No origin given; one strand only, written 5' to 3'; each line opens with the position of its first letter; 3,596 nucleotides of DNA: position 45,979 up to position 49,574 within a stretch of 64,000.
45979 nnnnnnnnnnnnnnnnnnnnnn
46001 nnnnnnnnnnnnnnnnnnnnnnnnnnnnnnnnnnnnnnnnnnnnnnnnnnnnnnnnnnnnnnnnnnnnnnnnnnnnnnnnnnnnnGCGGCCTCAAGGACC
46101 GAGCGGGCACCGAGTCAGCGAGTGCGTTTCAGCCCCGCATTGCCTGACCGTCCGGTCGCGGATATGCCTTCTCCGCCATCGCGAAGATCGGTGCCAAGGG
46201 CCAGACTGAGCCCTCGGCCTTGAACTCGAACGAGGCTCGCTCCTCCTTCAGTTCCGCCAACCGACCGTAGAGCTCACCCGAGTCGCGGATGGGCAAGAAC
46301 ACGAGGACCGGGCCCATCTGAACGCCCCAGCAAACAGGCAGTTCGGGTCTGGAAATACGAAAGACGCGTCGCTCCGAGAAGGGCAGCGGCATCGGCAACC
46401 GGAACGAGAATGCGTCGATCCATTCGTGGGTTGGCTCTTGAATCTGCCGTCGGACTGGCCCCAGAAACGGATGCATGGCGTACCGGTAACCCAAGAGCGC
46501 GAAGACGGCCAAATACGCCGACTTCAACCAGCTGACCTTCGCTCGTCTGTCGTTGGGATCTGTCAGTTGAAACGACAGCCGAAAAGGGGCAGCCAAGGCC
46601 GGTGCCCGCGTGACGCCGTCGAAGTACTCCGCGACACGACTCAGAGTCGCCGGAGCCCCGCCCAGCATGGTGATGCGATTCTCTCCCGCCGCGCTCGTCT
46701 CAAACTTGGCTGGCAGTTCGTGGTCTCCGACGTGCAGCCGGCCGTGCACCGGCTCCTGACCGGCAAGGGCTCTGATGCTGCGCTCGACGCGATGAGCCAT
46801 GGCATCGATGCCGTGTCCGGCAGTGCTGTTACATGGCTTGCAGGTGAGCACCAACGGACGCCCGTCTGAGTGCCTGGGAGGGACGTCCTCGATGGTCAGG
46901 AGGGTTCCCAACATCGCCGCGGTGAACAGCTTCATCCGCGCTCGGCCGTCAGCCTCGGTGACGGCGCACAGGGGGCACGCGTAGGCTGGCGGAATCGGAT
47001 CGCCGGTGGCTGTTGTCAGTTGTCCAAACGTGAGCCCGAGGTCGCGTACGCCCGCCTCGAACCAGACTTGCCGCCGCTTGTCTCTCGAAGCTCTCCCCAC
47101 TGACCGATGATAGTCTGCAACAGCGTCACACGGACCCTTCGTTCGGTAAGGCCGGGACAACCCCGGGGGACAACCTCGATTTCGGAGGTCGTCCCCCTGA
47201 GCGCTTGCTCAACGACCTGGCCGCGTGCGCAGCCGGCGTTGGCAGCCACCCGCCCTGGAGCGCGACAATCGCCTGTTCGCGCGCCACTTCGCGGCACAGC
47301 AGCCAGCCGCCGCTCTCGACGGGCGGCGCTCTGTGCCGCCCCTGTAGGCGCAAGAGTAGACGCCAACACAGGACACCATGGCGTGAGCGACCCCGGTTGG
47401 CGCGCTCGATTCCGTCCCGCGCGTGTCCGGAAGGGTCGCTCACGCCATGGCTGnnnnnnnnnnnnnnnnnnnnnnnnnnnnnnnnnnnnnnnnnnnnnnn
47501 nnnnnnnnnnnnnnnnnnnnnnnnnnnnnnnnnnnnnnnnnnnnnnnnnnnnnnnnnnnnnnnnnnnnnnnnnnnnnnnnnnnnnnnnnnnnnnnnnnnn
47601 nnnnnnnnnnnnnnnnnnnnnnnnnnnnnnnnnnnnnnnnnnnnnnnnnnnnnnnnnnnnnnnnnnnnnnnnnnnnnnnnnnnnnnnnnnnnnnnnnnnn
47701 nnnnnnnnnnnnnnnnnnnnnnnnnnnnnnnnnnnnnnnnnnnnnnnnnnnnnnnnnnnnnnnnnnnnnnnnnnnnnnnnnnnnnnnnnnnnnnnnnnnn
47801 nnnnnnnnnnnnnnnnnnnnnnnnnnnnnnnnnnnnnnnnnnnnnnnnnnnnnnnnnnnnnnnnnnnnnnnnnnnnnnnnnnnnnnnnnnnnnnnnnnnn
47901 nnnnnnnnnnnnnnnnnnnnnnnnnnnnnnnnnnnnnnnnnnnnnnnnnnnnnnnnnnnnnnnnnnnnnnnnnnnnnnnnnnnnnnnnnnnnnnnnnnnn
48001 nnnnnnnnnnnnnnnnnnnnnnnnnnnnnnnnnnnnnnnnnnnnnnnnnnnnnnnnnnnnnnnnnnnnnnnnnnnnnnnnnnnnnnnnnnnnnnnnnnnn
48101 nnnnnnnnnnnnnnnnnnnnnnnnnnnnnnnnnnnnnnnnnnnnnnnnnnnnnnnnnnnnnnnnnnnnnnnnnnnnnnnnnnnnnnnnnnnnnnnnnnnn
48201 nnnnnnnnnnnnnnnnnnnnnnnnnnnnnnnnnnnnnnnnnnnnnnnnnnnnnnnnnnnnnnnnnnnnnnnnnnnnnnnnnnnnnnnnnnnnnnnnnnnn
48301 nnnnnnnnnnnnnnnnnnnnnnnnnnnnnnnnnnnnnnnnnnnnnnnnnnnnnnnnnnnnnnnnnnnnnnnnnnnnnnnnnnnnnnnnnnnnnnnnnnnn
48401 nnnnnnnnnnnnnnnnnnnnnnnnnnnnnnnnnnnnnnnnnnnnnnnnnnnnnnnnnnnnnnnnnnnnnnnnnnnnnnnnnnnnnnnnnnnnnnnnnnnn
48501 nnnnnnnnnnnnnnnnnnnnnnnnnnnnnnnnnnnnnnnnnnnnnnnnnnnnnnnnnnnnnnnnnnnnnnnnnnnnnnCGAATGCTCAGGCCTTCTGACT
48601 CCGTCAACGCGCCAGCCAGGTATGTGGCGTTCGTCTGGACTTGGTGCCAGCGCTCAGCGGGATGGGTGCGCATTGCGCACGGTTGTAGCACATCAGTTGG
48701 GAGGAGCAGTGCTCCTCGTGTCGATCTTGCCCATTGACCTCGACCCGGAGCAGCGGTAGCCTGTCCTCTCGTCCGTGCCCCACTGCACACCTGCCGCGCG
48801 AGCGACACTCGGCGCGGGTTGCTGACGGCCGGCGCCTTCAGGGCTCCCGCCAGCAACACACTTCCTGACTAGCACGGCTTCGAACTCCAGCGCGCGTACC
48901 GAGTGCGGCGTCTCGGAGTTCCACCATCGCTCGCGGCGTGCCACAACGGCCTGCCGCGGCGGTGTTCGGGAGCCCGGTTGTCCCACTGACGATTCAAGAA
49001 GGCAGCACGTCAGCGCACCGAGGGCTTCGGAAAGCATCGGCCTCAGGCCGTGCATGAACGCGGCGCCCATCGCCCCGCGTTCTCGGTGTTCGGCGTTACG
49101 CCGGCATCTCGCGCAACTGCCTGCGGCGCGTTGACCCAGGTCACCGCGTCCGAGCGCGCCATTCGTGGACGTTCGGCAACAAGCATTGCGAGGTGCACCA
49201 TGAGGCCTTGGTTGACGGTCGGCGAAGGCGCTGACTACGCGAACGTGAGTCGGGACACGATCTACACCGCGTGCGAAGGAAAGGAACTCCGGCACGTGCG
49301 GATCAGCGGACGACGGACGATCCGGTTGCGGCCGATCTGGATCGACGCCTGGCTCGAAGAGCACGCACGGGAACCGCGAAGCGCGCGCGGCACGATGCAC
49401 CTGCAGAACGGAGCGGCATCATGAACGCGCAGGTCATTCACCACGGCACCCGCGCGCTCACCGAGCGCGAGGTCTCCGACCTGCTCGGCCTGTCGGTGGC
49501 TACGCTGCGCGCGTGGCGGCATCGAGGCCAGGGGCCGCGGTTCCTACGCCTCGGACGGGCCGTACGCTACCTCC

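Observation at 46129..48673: Two nuclease-like genes bracketing a 637-bp structured non-coding gap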

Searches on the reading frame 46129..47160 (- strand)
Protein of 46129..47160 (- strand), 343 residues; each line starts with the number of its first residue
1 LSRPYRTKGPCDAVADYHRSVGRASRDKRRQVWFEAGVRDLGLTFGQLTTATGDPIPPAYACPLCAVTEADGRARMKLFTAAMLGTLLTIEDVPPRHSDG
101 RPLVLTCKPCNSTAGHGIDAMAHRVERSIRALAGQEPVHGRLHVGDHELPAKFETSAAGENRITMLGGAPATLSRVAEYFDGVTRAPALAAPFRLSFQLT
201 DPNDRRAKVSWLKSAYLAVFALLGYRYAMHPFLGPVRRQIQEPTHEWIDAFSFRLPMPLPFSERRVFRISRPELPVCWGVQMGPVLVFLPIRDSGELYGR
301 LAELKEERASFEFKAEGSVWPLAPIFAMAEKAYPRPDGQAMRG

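Call 3: search_protein_families(library=pfam, proteins=[window:46129-47160:-], max_evalue=0.1)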
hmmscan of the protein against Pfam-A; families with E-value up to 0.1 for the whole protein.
window:46129-47160:- (343 aa): 0 families

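Call 11: find_homologous_proteins(query=window:46129-47160:-)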
Query window:46129-47160:- (343 aa): 70 proteins with E <= 0.001 among 7033 candidates.
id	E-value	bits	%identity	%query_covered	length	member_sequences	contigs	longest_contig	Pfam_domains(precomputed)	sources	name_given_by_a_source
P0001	3.0e-206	702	94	96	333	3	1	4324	-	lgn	-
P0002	8.0e-169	579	79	93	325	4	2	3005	-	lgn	-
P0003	6.3e-166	570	78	92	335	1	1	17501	-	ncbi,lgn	-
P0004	4.3e-156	537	76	92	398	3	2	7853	-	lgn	-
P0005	4.1e-155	534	73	93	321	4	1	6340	-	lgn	-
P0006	4.9e-155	534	74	93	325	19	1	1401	-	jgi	jgi:hypothetical protein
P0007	8.3e-152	523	72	92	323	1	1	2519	-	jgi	jgi:hypothetical protein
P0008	7.3e-146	504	74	87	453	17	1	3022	-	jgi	jgi:hypothetical protein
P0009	1.5e-145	503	78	83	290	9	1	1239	-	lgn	-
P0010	3.8e-128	446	75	77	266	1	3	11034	-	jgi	jgi:hypothetical protein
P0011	1.4e-123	431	63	92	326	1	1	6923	-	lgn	-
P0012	3.7e-121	423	72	76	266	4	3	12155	-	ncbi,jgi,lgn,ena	-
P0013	1.9e-120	420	70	76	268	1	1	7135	-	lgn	-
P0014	1.5e-105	371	72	69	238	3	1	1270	-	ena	-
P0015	1.7e-70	256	45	91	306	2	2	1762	-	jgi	-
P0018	8.9e-49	185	38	92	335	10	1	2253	PF14279.13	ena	-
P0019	1.8e-40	157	34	88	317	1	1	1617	PF14279.13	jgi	jgi:hypothetical protein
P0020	2.8e-40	157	35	87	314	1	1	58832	PF14279.13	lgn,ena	-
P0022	2.3e-37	147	35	89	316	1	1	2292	PF14279.13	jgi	jgi:hypothetical protein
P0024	8.3e-37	145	33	90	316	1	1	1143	PF14279.13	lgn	-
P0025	9.6e-36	142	34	82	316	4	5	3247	PF14279.13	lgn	-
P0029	1.2e-34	138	33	87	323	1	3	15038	PF14279.13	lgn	-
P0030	1.7e-33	134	37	75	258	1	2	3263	PF14279.13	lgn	-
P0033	7.2e-29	119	34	88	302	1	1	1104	PF14279.13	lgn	-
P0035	1.7e-28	118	35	69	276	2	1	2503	PF14279.13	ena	-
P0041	3.0e-22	97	31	87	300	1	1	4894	PF14279.13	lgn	-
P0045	1.8e-20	91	31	92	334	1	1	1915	PF14279.13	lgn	-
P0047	4.1e-19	87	35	68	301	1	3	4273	PF14279.13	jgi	jgi:hypothetical protein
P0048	6.2e-19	86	31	87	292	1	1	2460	PF14279.13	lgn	-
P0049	6.6e-19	86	33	63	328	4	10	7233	PF14279.13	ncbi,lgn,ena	-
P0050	2.9e-18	84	33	87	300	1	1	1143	PF14279.13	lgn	-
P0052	4.4e-18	84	30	86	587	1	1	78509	PF13676.12,PF14279.13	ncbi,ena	-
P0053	9.6e-18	82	27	90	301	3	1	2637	PF14279.13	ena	-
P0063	1.3e-13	69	32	56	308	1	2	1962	PF14279.13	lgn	-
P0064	5.9e-12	63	32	78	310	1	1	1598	PF14279.13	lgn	-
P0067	4.1e-9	54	29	83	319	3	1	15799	PF14279.13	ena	-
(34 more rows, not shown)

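Call 13: find_encoding_contigs(protein=P0003, flank=6000, max_places=3)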
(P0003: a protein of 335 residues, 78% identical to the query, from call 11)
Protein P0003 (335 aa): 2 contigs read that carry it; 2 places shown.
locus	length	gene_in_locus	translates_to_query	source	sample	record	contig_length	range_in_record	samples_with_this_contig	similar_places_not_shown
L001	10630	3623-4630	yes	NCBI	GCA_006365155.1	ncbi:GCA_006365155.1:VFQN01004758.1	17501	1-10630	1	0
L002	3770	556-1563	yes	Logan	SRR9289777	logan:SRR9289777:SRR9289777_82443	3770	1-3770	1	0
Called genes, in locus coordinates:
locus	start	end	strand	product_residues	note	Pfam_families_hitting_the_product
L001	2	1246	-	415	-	?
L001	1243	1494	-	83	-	PF12728:HTH_17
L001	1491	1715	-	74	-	PF12728:HTH_17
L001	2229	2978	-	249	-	PF03372:Exo_endo_phos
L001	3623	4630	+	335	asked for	-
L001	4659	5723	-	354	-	-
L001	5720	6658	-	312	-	-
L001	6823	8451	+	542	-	PF12161:HsdM_N, PF02384:N6_Mtase, PF05175:MTS, PF01170:UPF0020 (weak)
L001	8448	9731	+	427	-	PF01420:Methylase_S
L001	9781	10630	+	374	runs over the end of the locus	PF09952:AbiEi_2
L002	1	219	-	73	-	?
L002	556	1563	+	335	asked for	-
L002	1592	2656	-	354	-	-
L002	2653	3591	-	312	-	-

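Call 14: find_encoding_contigs(protein=P0001, flank=6000, max_places=3)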
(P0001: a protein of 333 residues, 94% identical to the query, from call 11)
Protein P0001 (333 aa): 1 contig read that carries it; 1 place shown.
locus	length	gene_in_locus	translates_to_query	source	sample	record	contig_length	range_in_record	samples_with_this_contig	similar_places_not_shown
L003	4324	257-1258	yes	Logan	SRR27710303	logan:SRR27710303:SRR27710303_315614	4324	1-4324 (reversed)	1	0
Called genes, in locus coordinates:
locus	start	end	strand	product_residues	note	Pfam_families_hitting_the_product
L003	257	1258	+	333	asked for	-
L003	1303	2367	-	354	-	-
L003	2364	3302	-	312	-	-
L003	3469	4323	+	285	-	?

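Call 17: find_related_loci(query=window:46129-47160:-, collection=metagenome_contigs, flank=4000)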
Query window:46129-47160:- (343 aa) in metagenome_contigs; peptide patterns used: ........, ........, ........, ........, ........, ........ (x = any residue, [..] = any of these).
79 stretches matched a pattern; 1 encode a relative of the query (tblastn E <= 1e-3); 1 distinct loci.
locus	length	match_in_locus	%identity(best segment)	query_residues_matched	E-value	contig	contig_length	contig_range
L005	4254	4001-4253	88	166-249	6e-33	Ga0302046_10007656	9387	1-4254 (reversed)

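Call 18: find_related_loci(query=window:46129-47160:-, collection=genome_contigs, flank=6000)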
Query window:46129-47160:- (343 aa) in genome_contigs; peptide patterns used: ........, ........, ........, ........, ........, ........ (x = any residue, [..] = any of these).
59 stretches matched a pattern, but none encodes a relative of the query by tblastn (E <= 1e-3).

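Call 19: find_encoding_contigs(protein=P0012, flank=5000, max_places=3)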
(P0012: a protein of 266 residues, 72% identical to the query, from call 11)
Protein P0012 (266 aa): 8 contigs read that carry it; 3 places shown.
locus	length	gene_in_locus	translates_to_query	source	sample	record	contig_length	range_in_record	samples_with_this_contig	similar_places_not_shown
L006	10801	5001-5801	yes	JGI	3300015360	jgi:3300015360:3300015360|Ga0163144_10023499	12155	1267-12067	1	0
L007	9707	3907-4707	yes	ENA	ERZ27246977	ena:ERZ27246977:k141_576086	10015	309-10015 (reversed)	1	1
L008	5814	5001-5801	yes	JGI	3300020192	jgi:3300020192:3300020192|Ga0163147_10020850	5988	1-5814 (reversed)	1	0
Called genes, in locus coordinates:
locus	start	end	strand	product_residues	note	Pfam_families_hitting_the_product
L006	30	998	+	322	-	PF12796:Ank_2 (faint)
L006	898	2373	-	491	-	PF00589:Phage_integrase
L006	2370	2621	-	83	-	PF12728:HTH_17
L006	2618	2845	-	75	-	PF12728:HTH_17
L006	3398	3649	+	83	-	PF03683:UPF0175, PF24001:DUF7317 (weak)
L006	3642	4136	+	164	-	PF11848:DUF3368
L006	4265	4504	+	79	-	-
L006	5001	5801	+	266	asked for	-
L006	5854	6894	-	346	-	-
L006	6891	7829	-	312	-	-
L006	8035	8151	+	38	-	-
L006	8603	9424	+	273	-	PF00487:FA_desaturase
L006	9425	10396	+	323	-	PF13489:Methyltransf_23, PF13649:Methyltransf_25, PF13847:Methyltransf_31, PF08241:Methyltransf_11, PF08242:Methyltransf_12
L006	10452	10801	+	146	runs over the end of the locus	?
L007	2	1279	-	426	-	?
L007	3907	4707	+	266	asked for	-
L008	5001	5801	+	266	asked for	-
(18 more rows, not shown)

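Call 20: find_encoding_contigs(protein=P0010, flank=5000, max_places=3)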
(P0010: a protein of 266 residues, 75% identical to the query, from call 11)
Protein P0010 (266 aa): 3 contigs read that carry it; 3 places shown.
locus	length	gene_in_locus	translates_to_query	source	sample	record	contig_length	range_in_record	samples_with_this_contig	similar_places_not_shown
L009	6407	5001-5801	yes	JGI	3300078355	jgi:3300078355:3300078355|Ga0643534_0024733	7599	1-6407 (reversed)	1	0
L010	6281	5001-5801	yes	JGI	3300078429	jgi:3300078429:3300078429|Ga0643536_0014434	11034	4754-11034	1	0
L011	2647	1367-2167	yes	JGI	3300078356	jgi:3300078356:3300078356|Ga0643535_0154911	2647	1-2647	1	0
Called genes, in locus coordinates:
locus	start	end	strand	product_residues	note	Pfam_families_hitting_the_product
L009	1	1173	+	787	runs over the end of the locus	?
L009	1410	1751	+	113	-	PF03551:PadR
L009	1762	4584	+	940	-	PF12704:MacB_PCD, PF02687:FtsX, PF12704:MacB_PCD, PF02687:FtsX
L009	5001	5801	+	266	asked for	-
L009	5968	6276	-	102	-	PF00903:Glyoxalase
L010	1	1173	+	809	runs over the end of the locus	PF12704:MacB_PCD, PF02687:FtsX, PF12704:MacB_PCD, PF02687:FtsX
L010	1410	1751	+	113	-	PF03551:PadR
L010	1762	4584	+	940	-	PF12704:MacB_PCD, PF02687:FtsX, PF12704:MacB_PCD, PF02687:FtsX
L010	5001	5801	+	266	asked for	-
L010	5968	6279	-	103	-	?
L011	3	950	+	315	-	?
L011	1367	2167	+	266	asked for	-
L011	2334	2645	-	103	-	?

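Call 21: find_encoding_contigs(protein=P0004, flank=5000, max_places=2)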
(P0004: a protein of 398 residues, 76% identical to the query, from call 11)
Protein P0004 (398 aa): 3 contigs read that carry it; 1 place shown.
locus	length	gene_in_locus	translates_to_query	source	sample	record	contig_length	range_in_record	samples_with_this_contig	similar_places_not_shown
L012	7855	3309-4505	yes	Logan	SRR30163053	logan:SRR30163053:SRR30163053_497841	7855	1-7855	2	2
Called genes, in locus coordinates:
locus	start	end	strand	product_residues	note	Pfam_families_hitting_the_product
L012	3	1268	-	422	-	?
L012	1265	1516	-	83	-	PF12728:HTH_17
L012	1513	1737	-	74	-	PF12728:HTH_17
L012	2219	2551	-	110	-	-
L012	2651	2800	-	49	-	-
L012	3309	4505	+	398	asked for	-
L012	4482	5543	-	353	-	-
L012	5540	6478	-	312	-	-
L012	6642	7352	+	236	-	PF12161:HsdM_N, PF02384:N6_Mtase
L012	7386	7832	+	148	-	PF02384:N6_Mtase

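Call 22: find_encoding_contigs(protein=P0005, flank=5000, max_places=2)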
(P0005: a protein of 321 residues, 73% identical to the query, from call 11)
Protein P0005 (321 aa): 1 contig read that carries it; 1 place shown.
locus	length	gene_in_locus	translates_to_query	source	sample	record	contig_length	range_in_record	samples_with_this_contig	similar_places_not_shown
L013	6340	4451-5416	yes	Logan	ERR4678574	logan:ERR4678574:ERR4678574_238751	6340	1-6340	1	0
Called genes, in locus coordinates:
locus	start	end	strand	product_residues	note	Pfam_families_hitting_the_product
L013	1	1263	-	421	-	?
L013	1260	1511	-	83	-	PF12728:HTH_17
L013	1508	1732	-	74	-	PF12728:HTH_17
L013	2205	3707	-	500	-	-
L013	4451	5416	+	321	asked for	-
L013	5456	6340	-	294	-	?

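Call 42: search_protein_families(library=ncbifam, proteins=[window:46129-47100:-], max_evalue=1)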
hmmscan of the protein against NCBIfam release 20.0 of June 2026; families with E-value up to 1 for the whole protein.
window:46129-47100:- (323 aa): 0 families

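Call 43: search_protein_families(library=phrogs, proteins=[window:46129-47100:-], max_evalue=1)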
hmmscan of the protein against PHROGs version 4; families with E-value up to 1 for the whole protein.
window:46129-47100:- (323 aa): 0 families

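Call 44: search_protein_families(library=padloc, proteins=[window:46129-47100:-], max_evalue=1)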
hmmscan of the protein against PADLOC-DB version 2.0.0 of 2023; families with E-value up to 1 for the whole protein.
window:46129-47100:- (323 aa): 0 families

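Call 90: predict_structure(alignment_id=A7)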
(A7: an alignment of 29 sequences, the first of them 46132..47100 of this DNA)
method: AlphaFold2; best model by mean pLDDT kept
length: 323 residues; sequences in the alignment: 29
mean_pLDDT: 91.6   pTM: 0.89
mean pLDDT of the five models: 91.6, 90.1, 90.0, 88.4, 87.8
residues with pLDDT >= 90: 257; 70-90: 52; 50-70: 9; < 50: 5
segments of 3 or more residues with pLDDT < 50: 319-323
pLDDT, mean of each block of 10 residues (from residue 1): 89 97 90 92 92 89 96 95 96 80 95 92 96 89 93 94 90 93 95 98 95 95 96 93 95 91 97 95 95 91 88 64 42
secondary structure, 60 per line:
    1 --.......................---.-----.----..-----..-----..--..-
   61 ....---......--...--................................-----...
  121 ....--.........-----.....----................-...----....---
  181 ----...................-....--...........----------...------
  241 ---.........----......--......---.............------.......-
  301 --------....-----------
elements in order: H3-25 E68-73 E81-87 H88-112 E118-124 E127-135 E141-145 H150-165 E174-177 H185-203 H205-208 H211-221 E232-234 E244-252 E257-262 E265-270 H274-286 E293-299 H309-312

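Call 92: fold_search(model_id=the predicted structure, library=pdb)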
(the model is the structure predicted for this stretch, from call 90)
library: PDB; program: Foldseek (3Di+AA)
matches with E <= 10: 656; with E <= 0.001: 0
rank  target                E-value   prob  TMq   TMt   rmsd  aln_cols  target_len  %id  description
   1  8h5z_B                2.0e-01  0.09  0.10  0.07  22.9       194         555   14  Crystal structure of RadD/ATP analogue complex (released 2023-10-18)
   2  8h5y_B                2.3e-01  0.08  0.11  0.07  22.3       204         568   12  Crystal structure of RadD- ADP complex (released 2023-10-18)
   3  2dyb_B                3.0e-01  0.03  0.08  0.09  26.3       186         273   11  The crystal structure of human p40(phox) (released 2007-01-23)
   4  8h5z_A                4.0e-01  0.07  0.10  0.07  22.9       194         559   14  Crystal structure of RadD/ATP analogue complex (released 2023-10-18)
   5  9f91_I                4.2e-01  0.66  0.13  0.43   9.2        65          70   14  Crystal structure of a designed Respiratory Syncytial Virus immunogen in complex with RSV90 fab (released 2025-05-21)
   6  6xg6_B                4.5e-01  0.03  0.11  0.07  24.9       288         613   10  Full-length human mitochondrial Hsp90 (TRAP1) with ADP-BeF3 (released 2020-09-30)
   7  8h5y_A                5.3e-01  0.06  0.10  0.07  22.6       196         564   13  Crystal structure of RadD- ADP complex (released 2023-10-18)
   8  7r7j_B                5.6e-01  0.06  0.10  0.07  22.1       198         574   12  Crystal structure of RadD with ADP (released 2022-04-13)
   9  1hw7                  7.0e-01  0.08  0.08  0.10  12.7        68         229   13  HSP33, HEAT SHOCK PROTEIN WITH REDOX-REGULATED CHAPERONE ACTIVITY (released 2001-05-16)
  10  5hph_A                7.4e-01  0.04  0.11  0.08  24.9       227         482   11  Structure of TRAP1 fragment (released 2016-08-10)
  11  9ve8_A                7.9e-01  0.35  0.09  0.34   4.6        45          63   20  The MIDN Catch-IRF4 (A8L) fusion protein (released 2026-02-04)
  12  9ve6_A                9.3e-01  0.30  0.10  0.33   4.6        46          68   24  The MIDN Catch-IRF4 (F6Y) fusion protein (released 2026-02-04)
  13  7r7j_A                9.3e-01  0.04  0.10  0.07  22.3       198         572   14  Crystal structure of RadD with ADP (released 2022-04-13)
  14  7ew8_A                9.3e-01  0.03  0.10  0.08  21.2       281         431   11  Legionella pneumophila effector AnkD (released 2022-06-01)
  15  7kj6_A                9.9e-01  0.03  0.09  0.08  21.3       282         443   10  Structure of Legionella Effector LegA15 (released 2021-08-18)
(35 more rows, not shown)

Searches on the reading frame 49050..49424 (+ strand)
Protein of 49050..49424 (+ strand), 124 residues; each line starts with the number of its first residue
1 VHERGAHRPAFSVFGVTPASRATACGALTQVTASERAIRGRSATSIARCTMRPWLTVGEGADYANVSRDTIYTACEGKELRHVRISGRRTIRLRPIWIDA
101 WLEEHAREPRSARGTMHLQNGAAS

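Call 52: search_protein_families(library=pfam, proteins=[window:49050-49424:+], max_evalue=0.01)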
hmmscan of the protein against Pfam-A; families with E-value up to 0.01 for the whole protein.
window:49050-49424:+ (124 aa): 1 family
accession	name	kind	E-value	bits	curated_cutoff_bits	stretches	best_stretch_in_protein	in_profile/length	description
PF12728.13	HTH_17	-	3.2e-09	37.3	27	1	54-105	1-50/51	Helix-turn-helix domain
